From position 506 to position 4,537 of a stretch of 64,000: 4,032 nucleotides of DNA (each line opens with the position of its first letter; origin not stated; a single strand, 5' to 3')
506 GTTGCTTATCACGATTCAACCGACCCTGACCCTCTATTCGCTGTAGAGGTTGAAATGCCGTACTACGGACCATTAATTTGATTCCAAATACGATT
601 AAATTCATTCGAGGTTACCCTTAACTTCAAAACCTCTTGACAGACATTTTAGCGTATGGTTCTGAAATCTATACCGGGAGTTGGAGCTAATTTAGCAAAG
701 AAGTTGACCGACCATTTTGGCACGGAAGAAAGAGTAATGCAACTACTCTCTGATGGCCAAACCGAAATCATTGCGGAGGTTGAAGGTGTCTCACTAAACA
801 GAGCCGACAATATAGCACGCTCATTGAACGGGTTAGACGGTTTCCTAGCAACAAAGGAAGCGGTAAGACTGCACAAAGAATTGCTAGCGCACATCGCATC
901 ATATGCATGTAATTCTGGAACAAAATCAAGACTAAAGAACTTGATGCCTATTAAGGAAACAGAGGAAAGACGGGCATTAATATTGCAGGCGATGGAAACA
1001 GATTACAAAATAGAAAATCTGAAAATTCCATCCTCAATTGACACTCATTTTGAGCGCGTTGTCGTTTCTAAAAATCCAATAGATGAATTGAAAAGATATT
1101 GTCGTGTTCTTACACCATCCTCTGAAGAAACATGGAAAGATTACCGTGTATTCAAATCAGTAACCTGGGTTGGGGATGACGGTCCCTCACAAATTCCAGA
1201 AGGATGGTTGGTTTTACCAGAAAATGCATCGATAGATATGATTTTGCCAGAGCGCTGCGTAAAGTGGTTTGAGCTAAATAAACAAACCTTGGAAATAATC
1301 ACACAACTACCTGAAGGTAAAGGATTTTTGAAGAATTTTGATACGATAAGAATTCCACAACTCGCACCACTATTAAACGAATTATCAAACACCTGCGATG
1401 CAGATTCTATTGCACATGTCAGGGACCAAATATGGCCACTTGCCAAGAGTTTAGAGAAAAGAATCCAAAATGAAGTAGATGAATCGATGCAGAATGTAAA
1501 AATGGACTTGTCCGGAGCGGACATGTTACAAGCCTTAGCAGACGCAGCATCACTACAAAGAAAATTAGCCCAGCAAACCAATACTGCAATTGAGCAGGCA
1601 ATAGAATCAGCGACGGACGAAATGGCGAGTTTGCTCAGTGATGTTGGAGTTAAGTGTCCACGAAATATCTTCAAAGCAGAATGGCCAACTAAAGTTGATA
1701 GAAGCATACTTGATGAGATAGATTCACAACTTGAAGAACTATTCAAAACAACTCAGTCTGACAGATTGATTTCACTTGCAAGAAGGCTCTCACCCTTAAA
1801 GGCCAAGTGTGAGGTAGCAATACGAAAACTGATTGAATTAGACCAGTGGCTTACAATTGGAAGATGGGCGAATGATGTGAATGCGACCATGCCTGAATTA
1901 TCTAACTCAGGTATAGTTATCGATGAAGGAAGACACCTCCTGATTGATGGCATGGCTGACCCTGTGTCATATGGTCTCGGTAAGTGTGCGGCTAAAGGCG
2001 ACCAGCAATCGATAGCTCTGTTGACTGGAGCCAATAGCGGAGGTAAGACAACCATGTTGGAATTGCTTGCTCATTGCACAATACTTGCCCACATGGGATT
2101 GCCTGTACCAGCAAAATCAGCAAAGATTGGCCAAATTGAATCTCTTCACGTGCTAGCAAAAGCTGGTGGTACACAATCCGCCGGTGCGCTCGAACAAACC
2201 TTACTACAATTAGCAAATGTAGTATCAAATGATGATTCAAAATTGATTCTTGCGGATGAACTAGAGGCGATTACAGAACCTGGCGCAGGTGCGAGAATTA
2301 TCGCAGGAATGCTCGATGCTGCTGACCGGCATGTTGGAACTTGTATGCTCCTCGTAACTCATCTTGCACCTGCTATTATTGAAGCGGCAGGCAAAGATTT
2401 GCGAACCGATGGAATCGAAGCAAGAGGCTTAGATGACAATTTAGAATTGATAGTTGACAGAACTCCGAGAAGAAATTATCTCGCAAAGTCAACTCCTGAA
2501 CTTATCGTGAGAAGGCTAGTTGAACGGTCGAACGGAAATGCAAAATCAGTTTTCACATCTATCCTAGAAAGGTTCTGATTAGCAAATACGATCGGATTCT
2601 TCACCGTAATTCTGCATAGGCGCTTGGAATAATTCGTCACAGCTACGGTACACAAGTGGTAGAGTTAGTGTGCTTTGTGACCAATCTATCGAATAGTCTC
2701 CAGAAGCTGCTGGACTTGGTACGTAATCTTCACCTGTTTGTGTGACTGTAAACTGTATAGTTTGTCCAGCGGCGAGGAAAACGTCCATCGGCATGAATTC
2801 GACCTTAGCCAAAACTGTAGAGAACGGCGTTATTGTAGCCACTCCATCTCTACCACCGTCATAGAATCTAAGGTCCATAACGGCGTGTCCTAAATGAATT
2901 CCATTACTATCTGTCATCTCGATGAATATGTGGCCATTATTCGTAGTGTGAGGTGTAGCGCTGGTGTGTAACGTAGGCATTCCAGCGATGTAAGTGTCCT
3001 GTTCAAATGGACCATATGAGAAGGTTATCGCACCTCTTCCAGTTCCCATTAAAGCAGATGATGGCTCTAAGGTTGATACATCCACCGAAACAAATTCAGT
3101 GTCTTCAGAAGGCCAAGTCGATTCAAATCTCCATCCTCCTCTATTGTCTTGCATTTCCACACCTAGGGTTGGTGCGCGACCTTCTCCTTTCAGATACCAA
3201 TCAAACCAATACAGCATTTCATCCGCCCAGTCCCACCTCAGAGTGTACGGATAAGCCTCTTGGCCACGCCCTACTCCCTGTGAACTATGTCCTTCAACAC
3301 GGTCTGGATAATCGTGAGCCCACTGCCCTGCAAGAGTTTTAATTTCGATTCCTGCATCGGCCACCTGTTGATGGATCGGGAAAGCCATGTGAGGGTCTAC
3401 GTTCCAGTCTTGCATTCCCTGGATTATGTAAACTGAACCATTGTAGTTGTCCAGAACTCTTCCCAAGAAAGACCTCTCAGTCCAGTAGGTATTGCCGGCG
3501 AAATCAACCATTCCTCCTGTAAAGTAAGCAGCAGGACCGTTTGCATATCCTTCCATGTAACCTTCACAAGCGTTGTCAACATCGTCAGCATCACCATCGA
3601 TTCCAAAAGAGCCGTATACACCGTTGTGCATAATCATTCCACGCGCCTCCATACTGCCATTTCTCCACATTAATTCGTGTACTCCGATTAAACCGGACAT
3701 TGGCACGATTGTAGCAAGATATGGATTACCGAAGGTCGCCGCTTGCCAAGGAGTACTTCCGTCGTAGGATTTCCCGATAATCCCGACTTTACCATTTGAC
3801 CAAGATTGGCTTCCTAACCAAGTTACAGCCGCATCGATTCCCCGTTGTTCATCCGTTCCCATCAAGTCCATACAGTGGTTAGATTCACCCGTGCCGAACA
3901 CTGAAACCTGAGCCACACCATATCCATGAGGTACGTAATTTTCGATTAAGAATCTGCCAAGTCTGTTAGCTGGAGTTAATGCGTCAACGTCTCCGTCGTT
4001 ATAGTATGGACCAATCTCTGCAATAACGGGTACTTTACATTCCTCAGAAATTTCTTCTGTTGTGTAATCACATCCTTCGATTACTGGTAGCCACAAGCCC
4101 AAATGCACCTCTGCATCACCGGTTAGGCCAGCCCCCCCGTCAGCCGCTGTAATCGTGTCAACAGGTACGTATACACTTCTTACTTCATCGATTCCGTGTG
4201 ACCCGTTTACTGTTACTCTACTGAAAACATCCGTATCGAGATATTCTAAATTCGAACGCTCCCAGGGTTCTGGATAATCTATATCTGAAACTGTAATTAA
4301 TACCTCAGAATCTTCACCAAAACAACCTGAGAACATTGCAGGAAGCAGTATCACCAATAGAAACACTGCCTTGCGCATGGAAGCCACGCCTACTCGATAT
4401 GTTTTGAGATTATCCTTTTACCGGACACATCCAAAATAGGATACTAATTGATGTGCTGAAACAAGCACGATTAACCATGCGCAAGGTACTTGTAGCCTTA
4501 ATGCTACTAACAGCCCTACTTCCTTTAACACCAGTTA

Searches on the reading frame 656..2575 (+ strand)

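Call 19: search_protein_families(library=pfam, proteins=[window:656-2575:+], max_evalue=0.00001)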
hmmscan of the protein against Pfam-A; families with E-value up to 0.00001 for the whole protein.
window:656-2575:+ (640 aa): 1 family
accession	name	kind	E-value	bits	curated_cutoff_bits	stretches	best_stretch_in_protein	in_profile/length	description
PF00488.27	MutS_V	-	2.5e-10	41.1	30.2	1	455-571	2-121/188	MutS domain V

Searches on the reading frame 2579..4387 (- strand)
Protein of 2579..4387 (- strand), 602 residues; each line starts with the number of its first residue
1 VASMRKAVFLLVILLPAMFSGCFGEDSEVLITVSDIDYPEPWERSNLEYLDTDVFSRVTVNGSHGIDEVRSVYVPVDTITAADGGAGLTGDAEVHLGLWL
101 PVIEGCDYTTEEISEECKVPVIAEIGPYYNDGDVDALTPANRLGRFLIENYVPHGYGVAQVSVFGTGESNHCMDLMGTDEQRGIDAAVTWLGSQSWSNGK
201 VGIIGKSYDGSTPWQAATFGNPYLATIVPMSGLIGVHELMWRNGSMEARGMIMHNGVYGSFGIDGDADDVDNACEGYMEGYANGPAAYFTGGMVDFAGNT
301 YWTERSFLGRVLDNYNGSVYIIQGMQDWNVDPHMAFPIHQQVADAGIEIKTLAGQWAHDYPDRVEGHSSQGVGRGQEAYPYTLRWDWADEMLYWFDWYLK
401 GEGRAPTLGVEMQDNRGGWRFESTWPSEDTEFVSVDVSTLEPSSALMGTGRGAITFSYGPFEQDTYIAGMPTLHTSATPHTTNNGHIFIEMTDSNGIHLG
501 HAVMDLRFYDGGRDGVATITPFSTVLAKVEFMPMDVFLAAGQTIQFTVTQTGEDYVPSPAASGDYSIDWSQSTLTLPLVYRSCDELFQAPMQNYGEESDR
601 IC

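Call 19: search_protein_families(library=pfam, proteins=[window:2579-4387:-], max_evalue=0.00001)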
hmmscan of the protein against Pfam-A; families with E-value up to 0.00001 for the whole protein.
window:2579-4387:- (602 aa): 1 family
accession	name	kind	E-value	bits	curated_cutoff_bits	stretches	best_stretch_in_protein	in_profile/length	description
PF02129.25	Peptidase_S15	-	9e-34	117.8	23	1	115-359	15-261/262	X-Pro dipeptidyl-peptidase (S15 family)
